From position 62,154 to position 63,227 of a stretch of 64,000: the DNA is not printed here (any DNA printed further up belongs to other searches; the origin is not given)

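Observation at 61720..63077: Two-gene Pycsar-type anti-phage cassette (nucleotide cyclase plus TM effector)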

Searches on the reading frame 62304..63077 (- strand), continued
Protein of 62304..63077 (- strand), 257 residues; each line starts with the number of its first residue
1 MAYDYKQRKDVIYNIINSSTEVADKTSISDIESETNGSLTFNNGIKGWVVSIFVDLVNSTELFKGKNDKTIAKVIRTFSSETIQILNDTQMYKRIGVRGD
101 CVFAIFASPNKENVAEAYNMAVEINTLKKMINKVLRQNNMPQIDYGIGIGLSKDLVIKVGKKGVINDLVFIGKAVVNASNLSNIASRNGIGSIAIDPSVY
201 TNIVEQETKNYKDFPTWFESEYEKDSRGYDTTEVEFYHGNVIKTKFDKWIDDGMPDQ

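Call 38: search_solved_structures(query=A1, max_evalue=1, show_alignments=5)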
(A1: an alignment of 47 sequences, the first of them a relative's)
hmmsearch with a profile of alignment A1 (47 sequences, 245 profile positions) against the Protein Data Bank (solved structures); distinct sequences matched with E-value up to 1: 6.
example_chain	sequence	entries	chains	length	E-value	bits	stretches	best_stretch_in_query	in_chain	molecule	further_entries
8jsz_A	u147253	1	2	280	2e-13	53.6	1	21-201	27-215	uridylate cyclase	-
7r65_A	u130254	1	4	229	5.9e-11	45.5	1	9-220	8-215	Adenylate/guanylate cyclase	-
6yii_A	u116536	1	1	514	2.3e-06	30.5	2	34-174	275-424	Transcriptional regulator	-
8jsf_A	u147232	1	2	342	1.3e-05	28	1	38-149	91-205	cytidylate cyclase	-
5cwf_A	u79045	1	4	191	0.044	16.5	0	52-86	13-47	Designed helical repeat protein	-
9kce_B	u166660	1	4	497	0.3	13.8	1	48-99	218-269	Endonuclease MutS2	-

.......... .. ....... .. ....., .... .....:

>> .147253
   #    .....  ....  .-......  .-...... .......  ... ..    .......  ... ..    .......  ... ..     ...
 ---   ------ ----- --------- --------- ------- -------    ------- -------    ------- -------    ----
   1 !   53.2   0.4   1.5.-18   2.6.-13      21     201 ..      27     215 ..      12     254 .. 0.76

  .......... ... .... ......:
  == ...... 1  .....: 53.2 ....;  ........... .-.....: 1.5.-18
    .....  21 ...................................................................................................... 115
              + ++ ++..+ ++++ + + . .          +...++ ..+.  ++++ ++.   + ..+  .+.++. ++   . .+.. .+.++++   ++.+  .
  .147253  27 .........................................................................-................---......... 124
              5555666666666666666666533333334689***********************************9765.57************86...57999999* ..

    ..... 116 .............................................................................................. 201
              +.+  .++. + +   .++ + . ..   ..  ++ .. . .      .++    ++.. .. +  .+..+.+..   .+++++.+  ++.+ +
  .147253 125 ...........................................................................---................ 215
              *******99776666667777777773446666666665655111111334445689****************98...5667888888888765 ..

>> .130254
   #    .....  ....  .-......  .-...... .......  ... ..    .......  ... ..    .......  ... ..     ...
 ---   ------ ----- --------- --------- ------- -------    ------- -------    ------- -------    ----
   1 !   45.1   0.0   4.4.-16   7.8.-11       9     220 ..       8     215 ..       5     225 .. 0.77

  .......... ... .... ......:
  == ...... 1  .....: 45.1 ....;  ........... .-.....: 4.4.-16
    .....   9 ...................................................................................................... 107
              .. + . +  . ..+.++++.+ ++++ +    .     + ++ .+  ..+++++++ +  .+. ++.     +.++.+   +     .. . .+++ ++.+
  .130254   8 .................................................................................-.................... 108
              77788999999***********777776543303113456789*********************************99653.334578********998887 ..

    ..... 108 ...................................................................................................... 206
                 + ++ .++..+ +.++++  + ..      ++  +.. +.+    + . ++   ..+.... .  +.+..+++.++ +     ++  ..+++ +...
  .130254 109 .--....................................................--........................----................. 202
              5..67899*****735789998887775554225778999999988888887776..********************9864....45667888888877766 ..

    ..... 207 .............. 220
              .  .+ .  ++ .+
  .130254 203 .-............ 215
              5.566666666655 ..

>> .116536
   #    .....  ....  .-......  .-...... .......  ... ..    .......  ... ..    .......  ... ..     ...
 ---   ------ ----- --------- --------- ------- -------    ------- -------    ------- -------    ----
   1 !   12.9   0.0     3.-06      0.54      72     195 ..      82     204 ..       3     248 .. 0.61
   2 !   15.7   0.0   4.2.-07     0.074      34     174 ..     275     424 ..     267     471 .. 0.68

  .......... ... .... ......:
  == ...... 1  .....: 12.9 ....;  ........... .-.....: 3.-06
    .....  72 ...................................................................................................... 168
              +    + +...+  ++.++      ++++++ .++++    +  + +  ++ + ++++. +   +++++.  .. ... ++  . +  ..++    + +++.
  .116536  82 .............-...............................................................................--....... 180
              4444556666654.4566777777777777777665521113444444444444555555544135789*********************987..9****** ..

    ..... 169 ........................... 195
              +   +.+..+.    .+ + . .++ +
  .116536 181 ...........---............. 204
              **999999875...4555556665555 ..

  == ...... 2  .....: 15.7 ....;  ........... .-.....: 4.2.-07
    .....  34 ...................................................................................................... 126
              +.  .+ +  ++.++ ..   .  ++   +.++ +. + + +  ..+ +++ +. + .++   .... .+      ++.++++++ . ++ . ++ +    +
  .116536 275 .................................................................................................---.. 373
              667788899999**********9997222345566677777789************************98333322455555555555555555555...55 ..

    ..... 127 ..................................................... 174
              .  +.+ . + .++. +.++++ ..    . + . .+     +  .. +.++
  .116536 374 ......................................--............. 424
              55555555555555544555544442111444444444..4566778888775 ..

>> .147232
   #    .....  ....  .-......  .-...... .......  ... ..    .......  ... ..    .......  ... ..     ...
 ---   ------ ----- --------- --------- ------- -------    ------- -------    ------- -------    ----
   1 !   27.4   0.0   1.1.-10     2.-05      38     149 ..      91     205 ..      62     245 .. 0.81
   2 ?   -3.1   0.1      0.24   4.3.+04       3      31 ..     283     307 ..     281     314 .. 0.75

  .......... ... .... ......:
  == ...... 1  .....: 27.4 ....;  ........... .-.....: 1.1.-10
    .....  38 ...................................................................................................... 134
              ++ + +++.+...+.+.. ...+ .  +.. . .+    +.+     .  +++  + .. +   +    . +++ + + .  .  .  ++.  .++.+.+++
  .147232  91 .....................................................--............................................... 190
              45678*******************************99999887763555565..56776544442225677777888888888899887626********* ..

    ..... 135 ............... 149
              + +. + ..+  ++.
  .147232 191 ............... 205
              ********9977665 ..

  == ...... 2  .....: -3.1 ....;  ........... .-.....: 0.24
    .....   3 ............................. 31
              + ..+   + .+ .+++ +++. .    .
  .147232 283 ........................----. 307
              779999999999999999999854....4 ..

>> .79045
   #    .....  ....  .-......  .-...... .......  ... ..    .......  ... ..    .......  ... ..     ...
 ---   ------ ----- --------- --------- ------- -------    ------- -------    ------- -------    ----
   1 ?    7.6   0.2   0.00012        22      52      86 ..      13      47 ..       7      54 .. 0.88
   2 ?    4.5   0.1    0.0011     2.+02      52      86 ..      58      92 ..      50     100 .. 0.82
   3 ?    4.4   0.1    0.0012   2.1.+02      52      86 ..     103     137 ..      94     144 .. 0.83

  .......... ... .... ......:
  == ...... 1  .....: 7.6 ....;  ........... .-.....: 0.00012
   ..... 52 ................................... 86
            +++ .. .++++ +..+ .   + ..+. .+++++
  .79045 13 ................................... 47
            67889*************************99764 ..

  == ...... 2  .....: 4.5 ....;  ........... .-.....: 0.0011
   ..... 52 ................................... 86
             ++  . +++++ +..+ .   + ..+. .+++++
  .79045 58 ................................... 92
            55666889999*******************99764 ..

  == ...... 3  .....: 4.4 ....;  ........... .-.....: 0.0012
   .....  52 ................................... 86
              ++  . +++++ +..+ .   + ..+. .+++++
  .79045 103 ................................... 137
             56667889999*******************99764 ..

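Call 45: predict_structure(alignment_id=A1)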
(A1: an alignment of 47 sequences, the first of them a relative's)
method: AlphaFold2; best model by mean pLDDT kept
length: 257 residues; sequences in the alignment: 47
mean_pLDDT: 90.5   pTM: 0.87
mean pLDDT of the five models: 90.5, 90.3, 89.9, 89.1, 88.6
residues with pLDDT >= 90: 185; 70-90: 52; 50-70: 18; < 50: 2
segments of 3 or more residues with pLDDT < 50: none
pLDDT, mean of each block of 10 residues (from residue 1): 89 84 84 60 83 94 83 95 97 91 96 97 97 95 97 88 75 96 97 98 95 96 94 96 92 84
secondary structure, 60 per line:
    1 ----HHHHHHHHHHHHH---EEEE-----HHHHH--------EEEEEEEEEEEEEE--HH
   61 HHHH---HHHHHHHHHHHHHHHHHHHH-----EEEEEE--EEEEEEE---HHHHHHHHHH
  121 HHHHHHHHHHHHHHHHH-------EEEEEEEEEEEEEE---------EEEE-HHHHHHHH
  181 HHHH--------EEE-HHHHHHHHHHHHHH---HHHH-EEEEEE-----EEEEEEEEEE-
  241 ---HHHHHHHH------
elements in order: H5-17 E21-24 H30-34 E43-56 H59-64 H68-87 E93-98 E101-107 H111-137 E145-158 E168-171 H173-184 E193-195 H197-210 H214-217 E219-224 E230-239 H244-251

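Call 49: find_related_loci(query=A1, collection=genome_contigs, flank=4000)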
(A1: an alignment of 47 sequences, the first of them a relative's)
Query A1 (257 aa) in genome_contigs; peptide patterns used: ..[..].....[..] (x = any residue, [..] = any of these).
156 stretches matched a pattern; 155 encode a relative of the query (tblastn E <= 1e-3); the best 80 are kept; 80 distinct loci.
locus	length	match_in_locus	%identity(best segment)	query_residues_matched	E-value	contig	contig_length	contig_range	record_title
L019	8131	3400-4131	62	1-252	1e-103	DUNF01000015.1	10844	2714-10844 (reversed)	MAG TPA_asm: Acholeplasmataceae bacterium isolate AS05jafATM_21 10683_AS05, whole genome shotgun sequence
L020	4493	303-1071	70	1-257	4e-72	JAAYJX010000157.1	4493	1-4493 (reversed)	MAG: Erysipelotrichia bacterium isolate AS10tlH2TH_345 325811_AS10, whole genome shotgun sequence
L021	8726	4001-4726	44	3-254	1e-66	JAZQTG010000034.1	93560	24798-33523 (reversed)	MAG: Acutalibacteraceae bacterium isolate T1900045192_TC20190188.MAGScoT_cleanbin_000001 SGB_5294_k141_2686834, whole ge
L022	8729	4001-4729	41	3-254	3e-65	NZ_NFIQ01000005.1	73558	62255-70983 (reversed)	Flavonifractor sp. An306 An306_contig_5, whole genome shotgun sequence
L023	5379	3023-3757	42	1-254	3e-65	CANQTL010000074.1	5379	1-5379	MAG: uncultured Lachnospiraceae bacterium isolate Lapin-008__bin36 genome assembly, contig: Lapin-008__NODE_13764_length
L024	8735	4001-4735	42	1-254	2e-64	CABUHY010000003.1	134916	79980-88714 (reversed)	MAG TPA_asm: uncultured Clostridiales bacterium isolate MGYG-HGUT-04027 genome assembly, contig: GUT_GENOME254202_3, who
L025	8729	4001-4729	41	3-254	2e-63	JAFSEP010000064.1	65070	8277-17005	MAG: Clostridia bacterium isolate RGIG3072 Goat_Rectum-5__c637032, whole genome shotgun sequence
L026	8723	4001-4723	41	3-252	2e-63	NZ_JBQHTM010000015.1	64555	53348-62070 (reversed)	Intestinimonas sp. HCP28S3_D6 contig00015, whole genome shotgun sequence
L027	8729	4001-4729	40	3-254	1e-62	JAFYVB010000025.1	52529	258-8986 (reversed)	MAG: Clostridia bacterium isolate RGIG7448 Water_buffalos_Colon-1__c523848, whole genome shotgun sequence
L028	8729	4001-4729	41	3-254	2e-62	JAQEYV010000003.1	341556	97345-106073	Clostridiaceae bacterium OF42-15pH9A OF42-15pH9A.Scaf3, whole genome shotgun sequence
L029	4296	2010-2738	40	3-254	3e-62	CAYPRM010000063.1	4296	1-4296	MAG TPA_asm: uncultured Lachnospiraceae bacterium isolate SRP350583_co2_422 genome assembly, contig: NODE_30745_length_4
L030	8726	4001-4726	42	1-252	2e-62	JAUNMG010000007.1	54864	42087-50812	MAG: bacterium isolate S31M_St_34 NODE_123_length_54864_cov_11.164134, whole genome shotgun sequence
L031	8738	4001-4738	42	1-254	8e-62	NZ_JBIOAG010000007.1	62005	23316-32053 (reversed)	Liberiplasma polymorphum strain C05PYG 7, whole genome shotgun sequence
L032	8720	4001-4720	42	3-251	6e-62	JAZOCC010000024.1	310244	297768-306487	MAG: Lachnospiraceae bacterium isolate T1900044757_TS20190223.MAGScoT_cleanbin_000017 SGB_2305_k141_408500, whole genome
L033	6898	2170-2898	40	3-254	3e-61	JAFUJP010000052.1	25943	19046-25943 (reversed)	MAG: Oscillospiraceae bacterium isolate RGIG4554 Roe_deer_Rectum-2__c160652, whole genome shotgun sequence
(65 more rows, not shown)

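Call 51: fold_search(model_id=the predicted structure, library=pdb)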
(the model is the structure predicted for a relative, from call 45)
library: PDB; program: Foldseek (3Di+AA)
matches with E <= 10: 1186; with E <= 0.001: 132
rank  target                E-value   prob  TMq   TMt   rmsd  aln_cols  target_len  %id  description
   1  7r65_A                1.7e-12  1.00  0.69  0.77   6.2       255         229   20  Crystal structure of a bacterial cyclic UMP synthase from Burkholderia cepacia LK29 (released 2021-10-13)
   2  8jsz_A                9.4e-12  1.00  0.73  0.72   5.9       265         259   17  Crystal structure of a uridylate cyclase from Anabaena sp. (released 2024-07-03)
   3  2w01_C                5.6e-10  1.00  0.60  0.76   4.3       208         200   14  Crystal structure of the guanylyl cyclase Cya2 (released 2008-09-30)
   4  6fht_B                6.3e-10  1.00  0.59  0.23   8.5       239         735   14  Crystal structure of an artificial phytochrome regulated adenylate/guanylate cyclase in its dark adapted Pr form (released 2018-04-18)
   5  3r5g_A                8.5e-10  1.00  0.62  0.80   3.9       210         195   18  Crystal structure of the adenylyl cyclase CyaB from P. aeruginosa (released 2012-01-11)
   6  3r5g_B                1.2e-09  1.00  0.60  0.78   3.7       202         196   19  Crystal structure of the adenylyl cyclase CyaB from P. aeruginosa (released 2012-01-11)
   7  6fht_A                2.1e-09  1.00  0.62  0.24   8.6       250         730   13  Crystal structure of an artificial phytochrome regulated adenylate/guanylate cyclase in its dark adapted Pr form (released 2018-04-18)
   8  2w01_D                2.3e-09  1.00  0.60  0.75   3.7       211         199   14  Crystal structure of the guanylyl cyclase Cya2 (released 2008-09-30)
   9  2w01_B                2.3e-09  1.00  0.58  0.74   5.3       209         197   14  Crystal structure of the guanylyl cyclase Cya2 (released 2008-09-30)
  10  1wc1_B                2.4e-09  1.00  0.60  0.77   3.8       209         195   16  Soluble adenylyl cyclase CyaC from S. platensis in complex with Rp- ATPalphaS (released 2004-12-20)
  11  2w01_A                3.4e-09  1.00  0.61  0.77   3.7       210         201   14  Crystal structure of the guanylyl cyclase Cya2 (released 2008-09-30)
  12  1wc1_A                3.4e-09  1.00  0.60  0.77   3.8       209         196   16  Soluble adenylyl cyclase CyaC from S. platensis in complex with Rp- ATPalphaS (released 2004-12-20)
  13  1wc4_B                4.1e-09  1.00  0.59  0.75   4.1       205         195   17  Soluble adenylyl cyclase CyaC from S. platensis in complex with alpha, beta-methylene-ATP and Europium (released 2004-12-20)
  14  5mbg                  4.1e-09  1.00  0.52  0.67   7.2       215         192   19  Structure of a bacterial light-regulated adenylyl cyclase (released 2017-04-05)
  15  1wc3_B                5.6e-09  1.00  0.57  0.73   3.9       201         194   16  Soluble adenylyl cyclase CyaC from S. platensis in complex with alpha, beta-methylene-ATP and Strontium (released 2004-12-20)
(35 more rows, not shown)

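Call 69: search_protein_families(library=phrogs, proteins=[L001:8661-9161:+, L001:8037-8483:+, L001:7780-8034:+, window:62304-63077:-], max_evalue=0.01)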
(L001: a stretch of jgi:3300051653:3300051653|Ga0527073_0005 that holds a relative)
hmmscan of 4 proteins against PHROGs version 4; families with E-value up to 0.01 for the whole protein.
L001:8661-9161:+ (166 aa): 0 families

L001:8037-8483:+ (148 aa): 1 family
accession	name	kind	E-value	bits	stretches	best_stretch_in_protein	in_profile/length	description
phrog_15126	-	unknown function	0.0014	18.7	1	7-137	180-315/368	-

L001:7780-8034:+ (84 aa): 1 family
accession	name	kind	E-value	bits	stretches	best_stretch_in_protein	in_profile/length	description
phrog_15126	-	unknown function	4.8e-05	23.5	1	7-53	92-138/368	-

window:62304-63077:- (257 aa): 3 families
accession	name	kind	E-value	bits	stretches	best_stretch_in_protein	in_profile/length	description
phrog_29613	-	unknown function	1.2e-06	28.7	1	48-198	310-451/487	-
phrog_21518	-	unknown function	0.0039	17.7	0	161-207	8-54/285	-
phrog_38703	-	unknown function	0.0055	17.7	1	161-207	8-54/170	-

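Call 73: search_dna_similar(query=window:62304-63077:-, collection=phages, mode=protein, max_rows=15)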
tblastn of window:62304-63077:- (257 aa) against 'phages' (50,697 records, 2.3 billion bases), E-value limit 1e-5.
Records with a match: 1; places in all: 1; records where one place covers at least 80% of the query: 1.
Best place of each record, by identity: <60% 1.
By first word of the organism name: Ruminococcus 1.
By host as written in the record: Ruminococcus sp. 1.
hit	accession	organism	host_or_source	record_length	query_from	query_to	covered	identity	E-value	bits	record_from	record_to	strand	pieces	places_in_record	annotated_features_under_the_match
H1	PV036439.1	Ruminococcus phage NatCom_28274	Ruminococcus sp.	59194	5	249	95%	27.1%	3e-25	110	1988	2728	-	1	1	hypothetical protein (x2)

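Call 74: search_dna_similar(query=window:62304-63077:-, collection=plasmids, mode=protein, max_rows=15)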
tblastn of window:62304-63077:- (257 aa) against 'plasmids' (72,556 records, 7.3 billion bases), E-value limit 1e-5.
Records with a match: 37; places in all: 38; records where one place covers at least 80% of the query: 30.
Best place of each record, by identity: <60% 37.
By first word of the organism name: Lactiplantibacillus 13; Mycobacterium 4; Bacillus 3; Enterococcus 3; Curtobacterium 2; Paenarthrobacter 2; Lactococcus 1; Anoxybacillus 1; Paraclostridium 1; Clostridium 1; and 6 more.
By predicted mobility (MOB-suite, as given by PLSDB): mobilizable 24; non-mobilizable 12; conjugative 1.
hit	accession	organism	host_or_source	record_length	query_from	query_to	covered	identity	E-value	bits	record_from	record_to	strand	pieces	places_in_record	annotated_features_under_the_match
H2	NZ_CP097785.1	Bacillus velezensis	Cell culture,Rizosphere soil sample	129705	1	254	99%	38.8%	3e-46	172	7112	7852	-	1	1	adenylate/guanylate cyclase domain-containing protein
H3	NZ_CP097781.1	Bacillus velezensis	Cell culture,Rizosphere soil sample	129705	1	254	99%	38.8%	3e-46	172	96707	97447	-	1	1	adenylate/guanylate cyclase domain-containing protein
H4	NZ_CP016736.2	Lactococcus lactis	Single cell,Dairy fermentation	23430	1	256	100%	37.6%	3e-40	154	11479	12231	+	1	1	hypothetical protein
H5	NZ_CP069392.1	Bacillus velezensis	cell culture,saltpan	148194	1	254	99%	36.8%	2e-43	163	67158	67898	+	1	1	adenylate/guanylate cyclase domain-containing protein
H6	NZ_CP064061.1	Anoxybacillus caldiproteolyticus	cell culture,NEB433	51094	3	257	99%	29.7%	8e-27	115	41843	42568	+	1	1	adenylate/guanylate cyclase domain-containing protein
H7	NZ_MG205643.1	Paraclostridium sordellii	Equine disease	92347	4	249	96%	30.4%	5e-27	116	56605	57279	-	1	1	adenylate/guanylate cyclase domain-containing protein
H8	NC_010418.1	Clostridium botulinum A3 str. Loch Maree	-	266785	1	249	97%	29.1%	5e-26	113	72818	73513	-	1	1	adenylate/guanylate cyclase domain-containing protein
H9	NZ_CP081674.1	Mycolicibacterium farcinogenes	Homo sapiens,skin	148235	13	252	93%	29.1%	2e-28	120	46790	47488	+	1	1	adenylate/guanylate cyclase domain-containing protein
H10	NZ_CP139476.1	Limosilactobacillus reuteri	mixed culture,traditional air-dried ...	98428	2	247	96%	27.3%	5e-14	79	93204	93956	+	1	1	adenylate/guanylate cyclase domain-containing protein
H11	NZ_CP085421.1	Priestia megaterium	single cell,soil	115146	3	250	96%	26.5%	4e-22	102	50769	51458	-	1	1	adenylate/guanylate cyclase domain-containing protein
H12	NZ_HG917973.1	Mycobacterium marinum E11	-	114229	12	252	94%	27.0%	5e-25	110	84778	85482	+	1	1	adenylate/guanylate cyclase domain-containing protein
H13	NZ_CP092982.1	Mycobacterium marinum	Oncorhynchus kisutch,whole organism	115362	12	252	94%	27.0%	5e-25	110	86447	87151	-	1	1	adenylate/guanylate cyclase domain-containing protein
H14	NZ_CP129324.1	Mycobacterium marinum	Dead fish from aquarium in Philadelphia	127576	12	252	94%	27.0%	5e-25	110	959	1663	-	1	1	adenylate/guanylate cyclase domain-containing protein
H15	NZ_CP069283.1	Lactiplantibacillus plantarum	Cell,Ripening beef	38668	14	252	93%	27.1%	4e-13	76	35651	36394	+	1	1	adenylate/guanylate cyclase domain-containing protein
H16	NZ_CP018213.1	Lactiplantibacillus plantarum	cell culture,kimchi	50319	14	252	93%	27.1%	4e-13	76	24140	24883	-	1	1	adenylate/guanylate cyclase domain-containing protein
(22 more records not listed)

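Call 75: find_related_loci(query=window:62304-63077:-, collection=viral_contigs, flank=6000)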
Query window:62304-63077:- (257 aa) in viral_contigs; peptide patterns used: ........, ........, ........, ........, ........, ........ (x = any residue, [..] = any of these).
6 stretches matched a pattern, but none encodes a relative of the query by tblastn (E <= 1e-3).
